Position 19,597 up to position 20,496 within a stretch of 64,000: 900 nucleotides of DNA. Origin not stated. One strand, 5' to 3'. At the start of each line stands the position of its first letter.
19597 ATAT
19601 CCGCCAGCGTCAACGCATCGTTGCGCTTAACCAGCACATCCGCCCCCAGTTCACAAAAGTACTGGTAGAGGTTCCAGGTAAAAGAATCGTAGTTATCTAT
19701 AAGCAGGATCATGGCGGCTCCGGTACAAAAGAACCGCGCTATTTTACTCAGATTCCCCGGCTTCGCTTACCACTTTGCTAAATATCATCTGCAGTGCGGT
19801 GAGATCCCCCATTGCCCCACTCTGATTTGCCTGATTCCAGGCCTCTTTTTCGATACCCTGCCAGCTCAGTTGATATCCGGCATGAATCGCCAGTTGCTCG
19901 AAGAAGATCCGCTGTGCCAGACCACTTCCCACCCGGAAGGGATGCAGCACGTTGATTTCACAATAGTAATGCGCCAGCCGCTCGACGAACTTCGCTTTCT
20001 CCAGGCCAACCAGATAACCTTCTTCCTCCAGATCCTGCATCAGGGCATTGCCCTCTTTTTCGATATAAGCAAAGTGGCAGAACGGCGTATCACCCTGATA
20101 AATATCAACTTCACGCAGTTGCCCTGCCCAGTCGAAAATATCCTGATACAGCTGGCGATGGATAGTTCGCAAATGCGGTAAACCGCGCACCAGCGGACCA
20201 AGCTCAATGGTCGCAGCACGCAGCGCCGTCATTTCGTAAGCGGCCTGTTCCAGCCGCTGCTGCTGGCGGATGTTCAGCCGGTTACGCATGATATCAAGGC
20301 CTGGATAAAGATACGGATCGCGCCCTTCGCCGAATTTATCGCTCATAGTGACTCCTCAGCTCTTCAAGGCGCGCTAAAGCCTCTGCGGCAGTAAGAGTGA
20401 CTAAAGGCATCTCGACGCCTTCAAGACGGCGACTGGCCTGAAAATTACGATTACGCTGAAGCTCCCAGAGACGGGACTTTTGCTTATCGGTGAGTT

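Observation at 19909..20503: fic-yhfG overlapping pair: antitoxin-like inhibitory motif present, but the Fic active-site motif is degenerate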

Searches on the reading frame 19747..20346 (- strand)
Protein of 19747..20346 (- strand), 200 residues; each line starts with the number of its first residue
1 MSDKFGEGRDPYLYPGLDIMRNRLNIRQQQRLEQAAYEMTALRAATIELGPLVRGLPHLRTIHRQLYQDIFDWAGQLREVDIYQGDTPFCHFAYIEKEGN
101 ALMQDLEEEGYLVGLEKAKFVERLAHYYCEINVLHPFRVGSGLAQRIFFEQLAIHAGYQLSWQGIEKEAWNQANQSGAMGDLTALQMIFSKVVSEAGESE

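Call 4: search_solved_structures(query=window:19747-20346:-, max_evalue=0.01, show_alignments=3)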
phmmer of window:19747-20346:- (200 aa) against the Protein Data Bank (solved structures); distinct sequences matched with E-value up to 0.01: 29.
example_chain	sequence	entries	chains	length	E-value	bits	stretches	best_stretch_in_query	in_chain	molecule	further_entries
5jfz_A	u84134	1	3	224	3.6e-134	447.6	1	1-200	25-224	Probable adenosine monophosphate-protein transferase fic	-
5jff_A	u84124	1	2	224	4.6e-133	444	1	1-200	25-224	Probable adenosine monophosphate-protein transferase fic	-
8wt0_A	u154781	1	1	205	2.2e-49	170.9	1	1-196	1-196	Cell filamentation protein Fic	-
3zcb_A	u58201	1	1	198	6.3e-33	117.2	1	5-185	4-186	ADENOSINE MONOPHOSPHATE-PROTEIN TRANSFERASE VBHT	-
3shg_A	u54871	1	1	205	6.4e-33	117.2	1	5-185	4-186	VbhT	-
3zc7_A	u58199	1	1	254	1.2e-32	116.3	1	5-185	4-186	ADENOSINE MONOPHOSPHATE-PROTEIN TRANSFERASE VBHT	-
2vza_A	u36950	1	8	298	9.4e-19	71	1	11-192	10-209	CELL FILAMENTATION PROTEIN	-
2jk8_A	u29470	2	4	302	9.6e-19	70.9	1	11-192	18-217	PUTATIVE CELL FILAMENTATION PROTEIN (BEPA PROTEIN) | CELL FILAMENTATION PROTEIN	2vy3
5nh2_A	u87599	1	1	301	9.7e-19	70.9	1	11-192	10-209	Adenosine monophosphate-protein transferase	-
4m16_A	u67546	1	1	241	3e-16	62.8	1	12-177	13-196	Bartonella effector protein (Bep) substrate of VirB T4SS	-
4lu4_A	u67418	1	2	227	3.5e-16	62.6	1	12-174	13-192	Putative cell filamentation protein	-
4n67_A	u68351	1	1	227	6.7e-16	61.7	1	12-174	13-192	Putative cell filamentation protein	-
4nps_A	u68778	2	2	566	1.1e-15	61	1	106-190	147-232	Bartonella effector protein (Bep) substrate of VirB T4SS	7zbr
4py3_A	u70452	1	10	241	9.6e-15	57.9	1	12-164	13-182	Bartonella effector protein (Bep) substrate of VirB T4SS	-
5eu0_A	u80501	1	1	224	1.6e-14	57.2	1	105-191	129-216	Bartonella effector protein (Bep) substrate of VirB T4SS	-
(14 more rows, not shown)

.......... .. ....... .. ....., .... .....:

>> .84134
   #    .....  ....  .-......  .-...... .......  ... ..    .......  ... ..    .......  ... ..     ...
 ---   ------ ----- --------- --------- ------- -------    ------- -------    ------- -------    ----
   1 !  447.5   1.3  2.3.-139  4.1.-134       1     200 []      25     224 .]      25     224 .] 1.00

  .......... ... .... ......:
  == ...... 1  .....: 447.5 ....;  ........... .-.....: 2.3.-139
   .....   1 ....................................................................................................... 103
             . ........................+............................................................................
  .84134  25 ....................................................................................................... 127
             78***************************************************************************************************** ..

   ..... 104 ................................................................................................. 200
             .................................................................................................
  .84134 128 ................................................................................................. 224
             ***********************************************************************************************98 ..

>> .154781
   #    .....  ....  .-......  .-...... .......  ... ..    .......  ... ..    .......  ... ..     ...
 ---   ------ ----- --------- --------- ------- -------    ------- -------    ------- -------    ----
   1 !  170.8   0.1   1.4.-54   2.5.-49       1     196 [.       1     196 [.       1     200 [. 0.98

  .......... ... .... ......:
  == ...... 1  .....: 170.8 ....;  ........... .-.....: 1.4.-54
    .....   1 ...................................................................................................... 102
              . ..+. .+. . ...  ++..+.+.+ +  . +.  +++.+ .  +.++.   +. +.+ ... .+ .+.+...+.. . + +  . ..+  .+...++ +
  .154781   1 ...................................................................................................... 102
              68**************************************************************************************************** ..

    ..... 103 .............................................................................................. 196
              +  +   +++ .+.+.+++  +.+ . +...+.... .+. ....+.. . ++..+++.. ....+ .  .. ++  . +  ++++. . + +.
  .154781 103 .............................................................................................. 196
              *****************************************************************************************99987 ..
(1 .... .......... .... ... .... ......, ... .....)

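Call 17: search_protein_families(proteins=[window:19747-20346:-], library=ncbifam, max_evalue=0.01)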
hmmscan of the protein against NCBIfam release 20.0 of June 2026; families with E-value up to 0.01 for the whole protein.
window:19747-20346:- (200 aa): 4 families
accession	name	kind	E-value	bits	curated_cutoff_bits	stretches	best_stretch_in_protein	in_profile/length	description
NF007672.0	PRK10347.1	equivalog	9.2e-130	430.3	181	1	1-200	1-200/200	putative adenosine monophosphate-protein transferase Fic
NF045983.1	ProtAdnltaseVbhT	equivalog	3.5e-40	138.4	800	1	4-192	2-192/419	type II toxin-antitoxin system protein adenylyltransferase VbhT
NF046029.1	ProtAdlyltaseNmFic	equivalog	3.6e-18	65.9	230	1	57-192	30-154/177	protein adenylyltransferase Fic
TIGR02613.1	mob_myst_B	hypoth_equivalog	1.1e-05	25.4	124.4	1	58-162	53-151/186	mobile mystery protein B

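Call 18: find_homologous_proteins(query=window:19747-20346:-, max_evalue=1e-10)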
Query window:19747-20346:- (200 aa): 683 proteins with E <= 1e-10 among 1172 candidates; the best 120 are listed.
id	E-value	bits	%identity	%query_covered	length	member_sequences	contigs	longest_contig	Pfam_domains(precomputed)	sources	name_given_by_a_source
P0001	1.1e-130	451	100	100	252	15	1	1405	PF10832.14,PF02661.24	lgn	-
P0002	3.6e-130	449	99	100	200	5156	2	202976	PF02661.24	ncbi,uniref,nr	ncbi:putative adenosine monophosphate-protein transferase Fic [Escherichia coli]|uniref:putative ade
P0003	1.7e-129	447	100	99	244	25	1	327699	PF02661.24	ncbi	-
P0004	1.2e-128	444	99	99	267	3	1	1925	PF02661.24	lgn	-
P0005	9.7e-122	422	100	94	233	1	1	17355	PF10832.14,PF02661.24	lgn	-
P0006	3.4e-120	417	93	100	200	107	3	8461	PF02661.24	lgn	-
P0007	2.7e-116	404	89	100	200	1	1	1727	PF02661.24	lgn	-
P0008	1.4e-115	402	89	100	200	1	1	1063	PF02661.24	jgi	-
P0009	1.4e-115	402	88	100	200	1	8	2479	PF02661.24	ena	-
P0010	3.9e-115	400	88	100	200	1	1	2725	PF02661.24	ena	-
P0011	9.2e-115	399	87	100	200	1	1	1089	PF02661.24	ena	-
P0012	8.7e-114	396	88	100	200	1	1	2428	PF02661.24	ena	-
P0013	3.0e-112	391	87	100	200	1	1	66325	PF02661.24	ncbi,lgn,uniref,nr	ncbi:cell filamentation protein Fic [Citrobacter sp. NCU1]|uniref:putative adenosine monophosphate-p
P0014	3.6e-112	391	87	100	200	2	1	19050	PF02661.24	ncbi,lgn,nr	ncbi:putative adenosine monophosphate-protein transferase Fic [Salmonella enterica]|nr:putative aden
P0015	1.1e-111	389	86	100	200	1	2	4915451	PF02661.24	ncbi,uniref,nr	ncbi:putative adenosine monophosphate-protein transferase Fic [Citrobacter enshiensis]|uniref:protei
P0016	1.3e-111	389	86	100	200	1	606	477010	PF02661.24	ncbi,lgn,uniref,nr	ncbi:putative adenosine monophosphate-protein transferase Fic [Salmonella enterica]|uniref:putative 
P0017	1.7e-111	388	86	100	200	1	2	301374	PF02661.24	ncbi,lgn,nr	ncbi:putative adenosine monophosphate-protein transferase Fic [Salmonella enterica subsp. enterica s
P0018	1.8e-111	388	86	100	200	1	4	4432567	PF02661.24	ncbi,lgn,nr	ncbi:putative adenosine monophosphate-protein transferase Fic [Salmonella enterica subsp. enterica s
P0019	1.9e-111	388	86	100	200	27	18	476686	PF02661.24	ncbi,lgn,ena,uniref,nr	ncbi:putative adenosine monophosphate-protein transferase Fic [Citrobacter koseri]|uniref:putative a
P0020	2.0e-111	388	86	100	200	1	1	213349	PF02661.24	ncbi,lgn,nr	ncbi:putative adenosine monophosphate-protein transferase Fic [Salmonella enterica]|nr:putative aden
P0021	2.0e-111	388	86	100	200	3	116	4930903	PF02661.24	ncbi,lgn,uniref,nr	ncbi:putative adenosine monophosphate-protein transferase Fic [Salmonella enterica]|uniref:protein a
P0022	2.1e-111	388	86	100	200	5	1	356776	PF02661.24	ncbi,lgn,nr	ncbi:TPA: putative adenosine monophosphate-protein transferase Fic [Salmonella enterica]|nr:putative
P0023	2.1e-111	388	86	100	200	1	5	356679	PF02661.24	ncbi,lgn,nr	ncbi:putative adenosine monophosphate-protein transferase Fic [Salmonella enterica]|nr:putative aden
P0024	2.8e-111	388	86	100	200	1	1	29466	PF02661.24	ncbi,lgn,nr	ncbi:putative adenosine monophosphate-protein transferase Fic [Salmonella enterica subsp. enterica s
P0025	2.8e-111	388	87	100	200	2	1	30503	PF02661.24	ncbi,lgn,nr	ncbi:putative adenosine monophosphate-protein transferase Fic [Salmonella enterica subsp. enterica s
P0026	2.9e-111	388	86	100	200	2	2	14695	PF02661.24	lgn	-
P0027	3.6e-111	387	85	100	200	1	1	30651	PF02661.24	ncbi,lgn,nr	ncbi:putative adenosine monophosphate-protein transferase Fic [Salmonella enterica]|nr:putative aden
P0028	3.9e-111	387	86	100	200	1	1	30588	PF02661.24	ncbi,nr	ncbi:putative adenosine monophosphate-protein transferase Fic [Salmonella enterica subsp. enterica s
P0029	5.5e-111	387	86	100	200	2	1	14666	PF02661.24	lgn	-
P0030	5.6e-111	387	87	100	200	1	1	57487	PF02661.24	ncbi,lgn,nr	ncbi:putative adenosine monophosphate-protein transferase Fic [Salmonella enterica]|nr:putative aden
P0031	1.0e-110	386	85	100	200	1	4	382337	PF02661.24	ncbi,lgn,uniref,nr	ncbi:putative adenosine monophosphate-protein transferase Fic [Salmonella enterica]|uniref:protein a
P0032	1.4e-110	385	85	100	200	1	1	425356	PF02661.24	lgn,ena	-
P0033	1.4e-110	385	85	100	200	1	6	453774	PF02661.24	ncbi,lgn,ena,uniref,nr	ncbi:putative adenosine monophosphate-protein transferase Fic [Citrobacter koseri]|uniref:putative a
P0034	1.5e-110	385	86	100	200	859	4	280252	PF02661.24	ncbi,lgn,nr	ncbi:putative adenosine monophosphate-protein transferase Fic [Salmonella enterica subsp. enterica s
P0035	1.7e-110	385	85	100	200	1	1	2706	PF02661.24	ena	-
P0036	2.0e-110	385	85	100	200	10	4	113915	PF02661.24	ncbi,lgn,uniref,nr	ncbi:putative adenosine monophosphate-protein transferase Fic [Citrobacter sp. Awk 4]|uniref:putativ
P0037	2.8e-110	384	99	88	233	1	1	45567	PF02661.24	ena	-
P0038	2.8e-110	384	85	100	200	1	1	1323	PF02661.24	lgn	-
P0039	3.5e-110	384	84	100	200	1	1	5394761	PF02661.24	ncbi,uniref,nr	ncbi:putative adenosine monophosphate-protein transferase Fic [Klebsiella oxytoca]|uniref:protein ad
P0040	3.9e-110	384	85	100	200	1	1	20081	PF02661.24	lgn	-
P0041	4.4e-110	384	86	100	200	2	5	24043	PF02661.24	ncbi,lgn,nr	ncbi:TPA: putative adenosine monophosphate-protein transferase Fic [Salmonella enterica subsp. enter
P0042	4.5e-110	384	86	100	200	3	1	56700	PF02661.24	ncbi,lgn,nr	ncbi:putative adenosine monophosphate-protein transferase Fic [Salmonella enterica subsp. enterica s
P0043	5.1e-110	384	86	100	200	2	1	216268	PF02661.24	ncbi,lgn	ncbi:putative adenosine monophosphate-protein transferase Fic [Salmonella enterica]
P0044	1.2e-109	382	84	100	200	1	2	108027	PF02661.24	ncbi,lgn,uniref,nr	ncbi:putative adenosine monophosphate-protein transferase Fic [Klebsiella pasteurii]|uniref:putative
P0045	1.2e-109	382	84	100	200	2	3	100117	PF02661.24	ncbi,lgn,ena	ncbi:TPA: putative adenosine monophosphate-protein transferase Fic [Klebsiella michiganensis]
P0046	2.3e-109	381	84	100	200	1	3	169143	PF02661.24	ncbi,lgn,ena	-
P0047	4.2e-109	381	84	100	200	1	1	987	PF02661.24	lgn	-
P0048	4.3e-109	381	84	100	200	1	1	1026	PF02661.24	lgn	-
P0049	4.4e-109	381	84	100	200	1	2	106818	PF02661.24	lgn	-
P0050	4.6e-109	380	84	100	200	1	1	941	PF02661.24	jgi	-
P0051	5.5e-109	380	83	100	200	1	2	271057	PF02661.24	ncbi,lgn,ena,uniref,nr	ncbi:putative adenosine monophosphate-protein transferase Fic [Citrobacter sp. R-1.5.2]|uniref:putat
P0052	5.8e-109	380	84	100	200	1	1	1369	PF02661.24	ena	-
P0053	5.8e-109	380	84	100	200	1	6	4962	PF02661.24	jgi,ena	-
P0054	6.0e-109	380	84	100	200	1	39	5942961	PF02661.24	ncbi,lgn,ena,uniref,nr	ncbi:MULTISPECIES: putative adenosine monophosphate-protein transferase Fic [Klebsiella]|uniref:puta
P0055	6.1e-109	380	83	100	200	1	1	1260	PF02661.24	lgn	-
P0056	8.0e-109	380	84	100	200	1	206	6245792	PF02661.24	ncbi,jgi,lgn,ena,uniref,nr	ncbi:putative adenosine monophosphate-protein transferase Fic [Klebsiella pasteurii]|uniref:protein 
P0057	8.0e-109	380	85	100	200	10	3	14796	PF02661.24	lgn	-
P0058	8.2e-109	380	84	100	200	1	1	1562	PF02661.24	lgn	-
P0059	8.4e-109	380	84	100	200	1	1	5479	PF02661.24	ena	-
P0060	1.0e-108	379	83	100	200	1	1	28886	PF02661.24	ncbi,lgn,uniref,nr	ncbi:putative adenosine monophosphate-protein transferase Fic [Citrobacter sp. Igbk 17]|uniref:putat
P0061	1.1e-108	379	85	100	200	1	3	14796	PF02661.24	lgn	-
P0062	1.5e-108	379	99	84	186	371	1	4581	PF02661.24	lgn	-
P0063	1.5e-108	379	83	100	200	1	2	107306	PF02661.24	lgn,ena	-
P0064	1.5e-108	379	83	100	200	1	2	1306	PF02661.24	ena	-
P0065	1.5e-108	379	83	100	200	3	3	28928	PF02661.24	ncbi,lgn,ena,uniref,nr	ncbi:putative adenosine monophosphate-protein transferase Fic [Citrobacter sp. wls619]|uniref:putati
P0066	1.6e-108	379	84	100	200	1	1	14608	PF02661.24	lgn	-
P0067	2.0e-108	378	83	100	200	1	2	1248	PF02661.24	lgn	-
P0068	2.1e-108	378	83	100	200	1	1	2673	PF02661.24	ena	-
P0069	2.1e-108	378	81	100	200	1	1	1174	PF02661.24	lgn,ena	-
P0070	2.1e-108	378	83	100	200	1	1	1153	PF02661.24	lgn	-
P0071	2.1e-108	378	83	100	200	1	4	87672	PF02661.24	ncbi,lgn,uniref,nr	ncbi:putative adenosine monophosphate-protein transferase Fic [Klebsiella pasteurii]|uniref:protein 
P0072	2.5e-108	378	83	100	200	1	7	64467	PF02661.24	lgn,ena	-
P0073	2.8e-108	378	83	100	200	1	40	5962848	PF02661.24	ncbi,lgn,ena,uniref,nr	ncbi:putative adenosine monophosphate-protein transferase Fic [Klebsiella pasteurii]|uniref:protein 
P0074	2.8e-108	378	85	100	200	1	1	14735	PF02661.24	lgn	-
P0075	2.9e-108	378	84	100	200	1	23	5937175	PF02661.24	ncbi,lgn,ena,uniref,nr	ncbi:putative adenosine monophosphate-protein transferase Fic [Klebsiella pasteurii]|uniref:putative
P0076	3.0e-108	378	83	100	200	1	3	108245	PF02661.24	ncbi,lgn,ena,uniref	ncbi:putative adenosine monophosphate-protein transferase Fic [Klebsiella pasteurii]|uniref:putative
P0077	3.0e-108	378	83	100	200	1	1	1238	PF02661.24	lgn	-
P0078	3.7e-108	378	84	100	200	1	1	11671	PF02661.24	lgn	-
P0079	3.9e-108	377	84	100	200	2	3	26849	PF02661.24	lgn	-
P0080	4.1e-108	377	83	100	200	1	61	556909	PF02661.24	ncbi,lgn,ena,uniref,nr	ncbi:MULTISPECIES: putative adenosine monophosphate-protein transferase Fic [Klebsiella]|uniref:puta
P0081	4.7e-108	377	84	100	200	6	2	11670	PF02661.24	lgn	-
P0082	5.2e-108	377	84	100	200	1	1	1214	PF02661.24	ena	-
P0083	5.3e-108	377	82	100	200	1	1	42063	PF02661.24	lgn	-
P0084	5.5e-108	377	83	100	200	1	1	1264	PF02661.24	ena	-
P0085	6.8e-108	377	82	100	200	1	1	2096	PF02661.24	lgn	-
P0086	7.1e-108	377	83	100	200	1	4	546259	PF02661.24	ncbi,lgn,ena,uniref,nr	ncbi:putative adenosine monophosphate-protein transferase Fic [Klebsiella grimontii]|uniref:putative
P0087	7.6e-108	377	83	100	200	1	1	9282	PF02661.24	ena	-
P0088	8.2e-108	376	83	100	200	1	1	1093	PF02661.24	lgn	-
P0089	9.6e-108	376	84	100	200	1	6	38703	PF02661.24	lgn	-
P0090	1.0e-107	376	84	100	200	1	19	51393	PF02661.24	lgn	-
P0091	1.4e-107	376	84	100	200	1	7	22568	PF02661.24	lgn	-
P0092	1.8e-107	375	82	100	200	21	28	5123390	PF02661.24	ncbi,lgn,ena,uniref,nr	ncbi:putative adenosine monophosphate-protein transferase Fic [Citrobacter freundii]|uniref:protein 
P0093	2.0e-107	375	83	100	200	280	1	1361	PF02661.24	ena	-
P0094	2.5e-107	375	84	100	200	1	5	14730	PF02661.24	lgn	-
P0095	2.6e-107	375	83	100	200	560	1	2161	PF02661.24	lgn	-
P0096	2.6e-107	375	84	100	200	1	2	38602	PF02661.24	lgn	-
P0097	3.4e-107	374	80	100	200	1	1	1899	PF02661.24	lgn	-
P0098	3.5e-107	374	84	100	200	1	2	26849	PF02661.24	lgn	-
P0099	3.6e-107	374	84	100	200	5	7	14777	PF02661.24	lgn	-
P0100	4.9e-107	374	80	100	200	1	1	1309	PF02661.24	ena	-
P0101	4.9e-107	374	84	100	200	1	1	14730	PF02661.24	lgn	-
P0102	5.3e-107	374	83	100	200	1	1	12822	PF02661.24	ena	-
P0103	6.1e-107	374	81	100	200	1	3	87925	PF02661.24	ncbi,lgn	-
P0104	6.7e-107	373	80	100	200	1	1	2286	PF02661.24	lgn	-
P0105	6.9e-107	373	80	100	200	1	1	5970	PF02661.24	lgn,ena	-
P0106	7.2e-107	373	84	100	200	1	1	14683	PF02661.24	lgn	-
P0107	7.8e-107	373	83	100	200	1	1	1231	PF02661.24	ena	-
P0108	7.9e-107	373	81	100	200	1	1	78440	PF02661.24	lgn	-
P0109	8.7e-107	373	83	100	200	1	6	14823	PF02661.24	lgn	-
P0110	9.9e-107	373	81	100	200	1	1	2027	PF02661.24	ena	-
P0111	1.0e-106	373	84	100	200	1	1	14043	PF02661.24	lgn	-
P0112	1.3e-106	372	80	100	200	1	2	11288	PF02661.24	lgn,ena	-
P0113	1.8e-106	372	80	100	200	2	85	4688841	PF02661.24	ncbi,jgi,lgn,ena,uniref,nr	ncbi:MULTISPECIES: putative adenosine monophosphate-protein transferase Fic [Leclercia]|uniref:prote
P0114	2.0e-106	372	84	98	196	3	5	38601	PF02661.24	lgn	-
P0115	2.2e-106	372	80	100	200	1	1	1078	PF02661.24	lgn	-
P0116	2.5e-106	372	84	100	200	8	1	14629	PF02661.24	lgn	-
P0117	2.7e-106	371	80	100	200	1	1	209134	PF02661.24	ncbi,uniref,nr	ncbi:putative adenosine monophosphate-protein transferase Fic [Leclercia tamurae]|uniref:protein ade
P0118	3.7e-106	371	82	100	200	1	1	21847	PF02661.24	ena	-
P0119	4.7e-106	371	79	100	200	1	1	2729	PF02661.24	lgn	-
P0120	6.3e-106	370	79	100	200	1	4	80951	PF02661.24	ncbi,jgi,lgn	-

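Call 21: profile_search(protein=window:19747-20346:-)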
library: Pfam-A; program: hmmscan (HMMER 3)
A. the first sequence (200 residues): domains with independent E <= 10: 2; with E <= 0.001: 1
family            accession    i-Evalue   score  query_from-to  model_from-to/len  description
Fic               PF02661.23    1.5e-13    51.8      58-152         6-92/93  Fic/DOC family
TolA_bind_tri     PF16331.10       0.54    10.8      21-70         16-62/76  TolA binding protein trimerisation

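Call 22: find_encoding_contigs(protein=P0016, flank=3000, max_places=1)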
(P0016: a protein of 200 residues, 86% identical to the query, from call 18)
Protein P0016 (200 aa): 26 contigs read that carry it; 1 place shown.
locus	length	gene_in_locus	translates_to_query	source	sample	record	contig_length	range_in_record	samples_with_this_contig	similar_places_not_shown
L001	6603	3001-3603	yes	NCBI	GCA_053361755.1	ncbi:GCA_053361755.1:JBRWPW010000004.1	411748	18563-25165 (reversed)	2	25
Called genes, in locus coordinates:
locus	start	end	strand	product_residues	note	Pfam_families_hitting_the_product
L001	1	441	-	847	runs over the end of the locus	PF07992:Pyr_redox_2, PF13738:Pyr_redox_3, PF00070:Pyr_redox, PF18267:Rubredoxin_C, PF04324:Fer2_BFD, PF03460:NIR_SIR_ferr, PF01077:NIR_SIR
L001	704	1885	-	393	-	PF07690:MFS_1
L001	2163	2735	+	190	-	PF00160:Pro_isomerase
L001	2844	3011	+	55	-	PF10832:YhfG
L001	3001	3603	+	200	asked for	PF02661:Fic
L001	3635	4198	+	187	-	PF00117:GATase, PF07722:Peptidase_C26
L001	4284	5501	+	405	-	PF00202:Aminotran_3, PF00155:Aminotran_1_2 (weak)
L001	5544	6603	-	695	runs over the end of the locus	PF12805:FUSC-like, PF04632:FUSC, PF13515:FUSC_2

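Call 23: find_encoding_contigs(protein=P0054, flank=3000, max_places=1)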
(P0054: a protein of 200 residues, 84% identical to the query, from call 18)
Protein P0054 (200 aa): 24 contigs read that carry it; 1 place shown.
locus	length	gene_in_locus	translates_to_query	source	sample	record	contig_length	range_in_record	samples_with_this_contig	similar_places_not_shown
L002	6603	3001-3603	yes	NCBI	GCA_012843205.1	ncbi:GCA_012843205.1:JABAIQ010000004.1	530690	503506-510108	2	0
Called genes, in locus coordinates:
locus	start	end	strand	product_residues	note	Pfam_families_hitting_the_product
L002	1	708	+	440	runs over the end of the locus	PF01979:Amidohydro_1, PF07969:Amidohydro_3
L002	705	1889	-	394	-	PF07690:MFS_1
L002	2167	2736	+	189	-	PF00160:Pro_isomerase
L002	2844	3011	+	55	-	PF10832:YhfG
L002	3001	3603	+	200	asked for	PF02661:Fic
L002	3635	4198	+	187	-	PF00117:GATase, PF07722:Peptidase_C26 (weak)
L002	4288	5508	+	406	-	PF00202:Aminotran_3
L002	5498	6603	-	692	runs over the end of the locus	PF12805:FUSC-like, PF04632:FUSC, PF13515:FUSC_2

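Call 24: find_encoding_contigs(protein=P0019, flank=3000, max_places=1)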
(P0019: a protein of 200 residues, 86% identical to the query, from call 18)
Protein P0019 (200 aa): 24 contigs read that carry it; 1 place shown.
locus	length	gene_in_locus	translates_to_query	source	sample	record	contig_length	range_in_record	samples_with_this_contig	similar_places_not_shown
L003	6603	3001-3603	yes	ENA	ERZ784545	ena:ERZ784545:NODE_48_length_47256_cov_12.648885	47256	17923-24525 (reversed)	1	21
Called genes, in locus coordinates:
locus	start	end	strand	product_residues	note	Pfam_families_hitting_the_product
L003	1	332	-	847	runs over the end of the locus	PF07992:Pyr_redox_2, PF13738:Pyr_redox_3, PF00070:Pyr_redox, PF18267:Rubredoxin_C, PF04324:Fer2_BFD, PF03460:NIR_SIR_ferr, PF01077:NIR_SIR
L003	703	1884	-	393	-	PF07690:MFS_1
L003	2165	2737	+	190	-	PF00160:Pro_isomerase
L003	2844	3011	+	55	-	PF10832:YhfG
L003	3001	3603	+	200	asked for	PF02661:Fic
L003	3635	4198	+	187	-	PF00117:GATase, PF07722:Peptidase_C26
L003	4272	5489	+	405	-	PF00202:Aminotran_3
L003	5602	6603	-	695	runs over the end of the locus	PF12805:FUSC-like, PF04632:FUSC, PF13515:FUSC_2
